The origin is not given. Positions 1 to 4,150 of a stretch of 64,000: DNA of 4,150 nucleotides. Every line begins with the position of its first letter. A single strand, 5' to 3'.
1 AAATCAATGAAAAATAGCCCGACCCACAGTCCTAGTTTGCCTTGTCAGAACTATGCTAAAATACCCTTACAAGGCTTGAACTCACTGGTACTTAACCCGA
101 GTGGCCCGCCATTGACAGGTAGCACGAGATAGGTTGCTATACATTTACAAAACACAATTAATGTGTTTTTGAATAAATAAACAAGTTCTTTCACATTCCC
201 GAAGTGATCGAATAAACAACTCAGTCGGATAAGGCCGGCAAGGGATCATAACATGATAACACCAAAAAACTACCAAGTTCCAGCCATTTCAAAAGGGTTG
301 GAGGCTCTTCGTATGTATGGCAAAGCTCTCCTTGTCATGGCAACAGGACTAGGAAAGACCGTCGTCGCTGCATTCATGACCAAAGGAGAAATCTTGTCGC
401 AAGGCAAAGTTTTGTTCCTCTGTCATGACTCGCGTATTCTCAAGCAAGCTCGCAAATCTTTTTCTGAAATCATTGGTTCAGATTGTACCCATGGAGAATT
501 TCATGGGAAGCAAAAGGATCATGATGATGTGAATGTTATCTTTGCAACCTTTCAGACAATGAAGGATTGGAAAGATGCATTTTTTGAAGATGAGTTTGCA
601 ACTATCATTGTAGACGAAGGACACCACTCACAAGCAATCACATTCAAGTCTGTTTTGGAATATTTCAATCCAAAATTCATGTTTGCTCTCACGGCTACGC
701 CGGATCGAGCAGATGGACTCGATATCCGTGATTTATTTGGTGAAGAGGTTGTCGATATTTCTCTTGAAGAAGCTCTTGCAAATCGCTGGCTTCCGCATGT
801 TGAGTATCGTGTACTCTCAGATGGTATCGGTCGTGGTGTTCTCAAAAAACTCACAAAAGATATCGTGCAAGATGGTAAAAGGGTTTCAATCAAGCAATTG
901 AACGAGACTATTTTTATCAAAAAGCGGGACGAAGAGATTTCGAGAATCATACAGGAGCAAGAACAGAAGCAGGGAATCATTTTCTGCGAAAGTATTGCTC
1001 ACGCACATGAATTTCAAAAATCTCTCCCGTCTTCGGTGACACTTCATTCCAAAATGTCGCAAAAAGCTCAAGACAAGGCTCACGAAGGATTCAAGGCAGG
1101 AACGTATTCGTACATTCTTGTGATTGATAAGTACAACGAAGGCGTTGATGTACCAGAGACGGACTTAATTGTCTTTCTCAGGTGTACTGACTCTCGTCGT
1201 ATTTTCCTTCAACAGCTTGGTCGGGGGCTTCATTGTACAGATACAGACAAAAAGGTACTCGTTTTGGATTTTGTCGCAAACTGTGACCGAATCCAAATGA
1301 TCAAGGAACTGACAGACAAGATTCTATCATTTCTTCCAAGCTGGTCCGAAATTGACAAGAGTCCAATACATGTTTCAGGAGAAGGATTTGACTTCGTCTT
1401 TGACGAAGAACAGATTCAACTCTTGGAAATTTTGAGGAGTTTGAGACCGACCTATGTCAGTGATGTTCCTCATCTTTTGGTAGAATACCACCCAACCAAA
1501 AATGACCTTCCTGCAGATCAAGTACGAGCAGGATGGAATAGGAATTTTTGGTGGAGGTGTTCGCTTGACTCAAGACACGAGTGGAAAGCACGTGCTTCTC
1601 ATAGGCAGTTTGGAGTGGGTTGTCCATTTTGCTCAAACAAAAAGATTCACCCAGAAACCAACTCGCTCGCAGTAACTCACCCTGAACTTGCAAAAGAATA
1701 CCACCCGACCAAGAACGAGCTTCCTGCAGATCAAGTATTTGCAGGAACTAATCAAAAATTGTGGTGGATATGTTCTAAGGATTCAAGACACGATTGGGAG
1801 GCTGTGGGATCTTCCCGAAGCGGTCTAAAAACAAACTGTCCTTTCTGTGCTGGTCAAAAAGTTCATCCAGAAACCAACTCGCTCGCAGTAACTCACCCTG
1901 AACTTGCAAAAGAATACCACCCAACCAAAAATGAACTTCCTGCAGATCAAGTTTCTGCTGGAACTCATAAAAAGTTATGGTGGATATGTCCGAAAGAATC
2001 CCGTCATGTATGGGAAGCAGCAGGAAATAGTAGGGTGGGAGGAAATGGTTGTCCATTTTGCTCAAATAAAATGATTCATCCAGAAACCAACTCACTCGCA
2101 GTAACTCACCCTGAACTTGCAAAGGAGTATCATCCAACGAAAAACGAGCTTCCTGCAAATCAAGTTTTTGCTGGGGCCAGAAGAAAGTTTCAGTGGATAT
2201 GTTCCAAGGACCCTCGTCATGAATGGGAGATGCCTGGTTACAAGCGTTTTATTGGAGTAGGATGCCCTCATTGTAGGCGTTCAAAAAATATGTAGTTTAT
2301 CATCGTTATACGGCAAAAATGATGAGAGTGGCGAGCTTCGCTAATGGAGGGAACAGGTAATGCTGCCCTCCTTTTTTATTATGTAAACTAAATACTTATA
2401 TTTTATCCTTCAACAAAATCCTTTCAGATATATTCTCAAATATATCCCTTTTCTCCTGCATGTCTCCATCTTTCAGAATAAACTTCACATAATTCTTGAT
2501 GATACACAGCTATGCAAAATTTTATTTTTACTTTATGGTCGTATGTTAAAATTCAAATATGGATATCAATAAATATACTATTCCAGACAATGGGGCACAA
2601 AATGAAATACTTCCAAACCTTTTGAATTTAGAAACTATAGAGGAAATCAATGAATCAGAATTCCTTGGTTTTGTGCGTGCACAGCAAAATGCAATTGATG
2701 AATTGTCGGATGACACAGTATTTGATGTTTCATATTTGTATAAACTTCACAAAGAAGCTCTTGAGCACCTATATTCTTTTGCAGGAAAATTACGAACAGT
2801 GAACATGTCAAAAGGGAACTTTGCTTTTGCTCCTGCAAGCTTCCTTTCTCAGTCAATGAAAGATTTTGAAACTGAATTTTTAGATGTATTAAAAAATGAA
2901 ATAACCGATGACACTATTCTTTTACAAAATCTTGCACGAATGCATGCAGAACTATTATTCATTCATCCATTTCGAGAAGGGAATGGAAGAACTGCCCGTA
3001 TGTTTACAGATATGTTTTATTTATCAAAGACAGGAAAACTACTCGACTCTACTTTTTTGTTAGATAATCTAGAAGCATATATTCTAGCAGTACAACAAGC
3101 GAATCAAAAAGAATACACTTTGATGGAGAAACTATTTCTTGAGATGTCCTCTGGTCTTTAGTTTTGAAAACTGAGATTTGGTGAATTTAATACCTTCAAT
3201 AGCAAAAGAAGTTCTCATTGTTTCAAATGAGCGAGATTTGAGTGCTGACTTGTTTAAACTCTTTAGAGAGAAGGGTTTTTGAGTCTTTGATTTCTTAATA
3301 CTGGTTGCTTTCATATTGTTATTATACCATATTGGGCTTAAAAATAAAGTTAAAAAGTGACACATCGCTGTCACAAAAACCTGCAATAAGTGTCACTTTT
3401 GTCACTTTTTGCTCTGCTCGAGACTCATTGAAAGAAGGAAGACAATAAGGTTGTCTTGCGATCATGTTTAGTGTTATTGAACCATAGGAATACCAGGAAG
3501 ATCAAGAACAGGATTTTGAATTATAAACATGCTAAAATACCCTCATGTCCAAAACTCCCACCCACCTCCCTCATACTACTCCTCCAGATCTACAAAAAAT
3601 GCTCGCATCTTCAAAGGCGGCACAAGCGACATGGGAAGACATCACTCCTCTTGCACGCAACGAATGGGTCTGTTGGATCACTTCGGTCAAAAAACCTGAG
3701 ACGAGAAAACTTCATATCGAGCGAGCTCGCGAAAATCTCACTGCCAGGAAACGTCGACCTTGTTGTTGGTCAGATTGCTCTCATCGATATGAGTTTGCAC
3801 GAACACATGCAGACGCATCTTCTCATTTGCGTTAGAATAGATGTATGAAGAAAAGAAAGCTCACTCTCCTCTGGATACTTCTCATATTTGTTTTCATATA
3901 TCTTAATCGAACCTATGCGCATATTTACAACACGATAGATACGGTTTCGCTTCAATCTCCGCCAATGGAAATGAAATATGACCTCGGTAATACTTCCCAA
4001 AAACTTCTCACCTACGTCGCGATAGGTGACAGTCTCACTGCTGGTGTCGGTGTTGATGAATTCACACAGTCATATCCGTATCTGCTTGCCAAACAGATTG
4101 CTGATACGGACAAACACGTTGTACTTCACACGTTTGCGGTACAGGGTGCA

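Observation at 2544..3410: Fic toxin with a convergent, 3'-overlapping VbhA-like antitoxin gene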

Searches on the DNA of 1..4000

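Call 55: search_rna_families(source=window, start=1, end=4000, threshold=evalue, max_evalue=1, show_alignments=1)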
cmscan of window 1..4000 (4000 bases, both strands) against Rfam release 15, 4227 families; matches with E-value up to 1: 4.
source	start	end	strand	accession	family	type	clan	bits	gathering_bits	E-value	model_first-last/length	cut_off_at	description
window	3318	3399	+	RF02495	ohsC_RNA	Gene; antitoxin;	-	29.4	50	0.14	1-77/77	no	Oppression of Hydrophobic ORF by sRNA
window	3387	3450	+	RF03036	osmY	Gene; sRNA;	-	19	46.9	0.48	1-72/72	no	osmY RNA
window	2291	2483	-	RF02942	Clostridiales-3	Gene; sRNA;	-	18.2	103.4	0.075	1-264/264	no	Clostridiales-3 RNA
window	1846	1995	-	RF02041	HOTTIP_2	Gene; lncRNA;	-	11.4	80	0.76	1-374/374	no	HOXA transcript at the distal tip, conserved region 2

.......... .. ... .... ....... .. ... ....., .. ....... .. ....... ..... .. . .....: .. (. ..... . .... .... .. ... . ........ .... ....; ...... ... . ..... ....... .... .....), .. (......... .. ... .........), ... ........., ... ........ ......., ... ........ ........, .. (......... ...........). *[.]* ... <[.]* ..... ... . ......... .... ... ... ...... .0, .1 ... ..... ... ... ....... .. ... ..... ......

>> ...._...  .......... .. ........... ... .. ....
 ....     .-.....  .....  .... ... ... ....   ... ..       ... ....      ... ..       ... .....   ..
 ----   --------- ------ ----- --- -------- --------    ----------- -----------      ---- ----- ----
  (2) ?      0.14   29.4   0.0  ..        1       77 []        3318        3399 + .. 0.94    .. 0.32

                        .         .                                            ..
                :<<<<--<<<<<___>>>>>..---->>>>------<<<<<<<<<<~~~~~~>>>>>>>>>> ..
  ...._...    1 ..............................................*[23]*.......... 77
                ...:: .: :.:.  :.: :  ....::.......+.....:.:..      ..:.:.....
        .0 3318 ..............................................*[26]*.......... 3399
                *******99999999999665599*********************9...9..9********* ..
